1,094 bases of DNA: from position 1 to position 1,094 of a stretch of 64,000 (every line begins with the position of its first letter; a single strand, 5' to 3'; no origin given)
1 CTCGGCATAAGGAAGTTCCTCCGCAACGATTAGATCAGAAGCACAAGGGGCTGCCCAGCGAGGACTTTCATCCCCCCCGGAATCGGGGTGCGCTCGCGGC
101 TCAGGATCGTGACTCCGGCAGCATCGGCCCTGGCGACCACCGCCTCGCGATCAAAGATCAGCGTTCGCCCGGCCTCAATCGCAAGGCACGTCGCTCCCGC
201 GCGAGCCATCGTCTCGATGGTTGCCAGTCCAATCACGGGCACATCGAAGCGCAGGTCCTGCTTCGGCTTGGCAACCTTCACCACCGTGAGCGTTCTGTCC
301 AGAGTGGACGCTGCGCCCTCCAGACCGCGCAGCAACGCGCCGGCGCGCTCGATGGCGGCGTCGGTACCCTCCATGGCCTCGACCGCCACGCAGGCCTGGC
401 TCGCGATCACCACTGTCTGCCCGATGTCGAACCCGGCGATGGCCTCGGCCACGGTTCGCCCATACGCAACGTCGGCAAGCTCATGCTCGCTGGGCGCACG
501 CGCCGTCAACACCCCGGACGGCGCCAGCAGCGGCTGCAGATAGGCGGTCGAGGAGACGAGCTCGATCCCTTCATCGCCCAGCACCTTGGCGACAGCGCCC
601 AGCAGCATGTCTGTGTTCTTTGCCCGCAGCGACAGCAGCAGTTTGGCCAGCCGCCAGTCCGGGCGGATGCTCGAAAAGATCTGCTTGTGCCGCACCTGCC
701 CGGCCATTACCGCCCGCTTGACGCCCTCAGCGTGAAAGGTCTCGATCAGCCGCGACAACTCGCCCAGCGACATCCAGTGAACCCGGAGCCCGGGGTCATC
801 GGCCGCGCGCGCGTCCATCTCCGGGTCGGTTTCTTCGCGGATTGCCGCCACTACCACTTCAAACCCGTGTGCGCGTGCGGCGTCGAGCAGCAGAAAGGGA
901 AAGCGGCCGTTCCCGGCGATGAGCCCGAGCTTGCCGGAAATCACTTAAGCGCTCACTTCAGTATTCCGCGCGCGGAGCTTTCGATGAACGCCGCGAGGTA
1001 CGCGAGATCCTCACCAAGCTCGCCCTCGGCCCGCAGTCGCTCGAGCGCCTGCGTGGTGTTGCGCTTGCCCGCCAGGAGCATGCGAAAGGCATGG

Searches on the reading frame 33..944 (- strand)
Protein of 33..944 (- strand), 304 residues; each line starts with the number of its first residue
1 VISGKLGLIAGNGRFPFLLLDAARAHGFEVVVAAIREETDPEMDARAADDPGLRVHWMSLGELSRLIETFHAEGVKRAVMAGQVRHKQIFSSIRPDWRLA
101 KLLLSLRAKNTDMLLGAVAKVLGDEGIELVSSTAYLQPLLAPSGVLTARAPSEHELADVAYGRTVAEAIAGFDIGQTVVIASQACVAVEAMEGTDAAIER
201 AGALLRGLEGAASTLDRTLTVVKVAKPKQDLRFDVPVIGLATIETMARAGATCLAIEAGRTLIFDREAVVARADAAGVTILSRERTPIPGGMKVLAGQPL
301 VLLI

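Call 55: search_protein_families(library=padloc, alignment_id=A3, max_evalue=1e-8)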
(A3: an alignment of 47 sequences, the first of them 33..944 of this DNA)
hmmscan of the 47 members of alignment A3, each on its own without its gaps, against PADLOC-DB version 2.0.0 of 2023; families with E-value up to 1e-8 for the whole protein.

A. member 1, window:33-944:- (304 aa): 0 families

B. families by the number of members that match (of 47 scanned): 5 families
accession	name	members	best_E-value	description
PDLC04135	mad3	1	1.7e-33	mads_3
PDLC02903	pVip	1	4.4e-16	Viperins not associated with kinases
PDLC02904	pVip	1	3.2e-15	Viperins associated with kinases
PDLC04999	PDC-S33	1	4.1e-14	-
PDLC04140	mad8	1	7e-09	mads_8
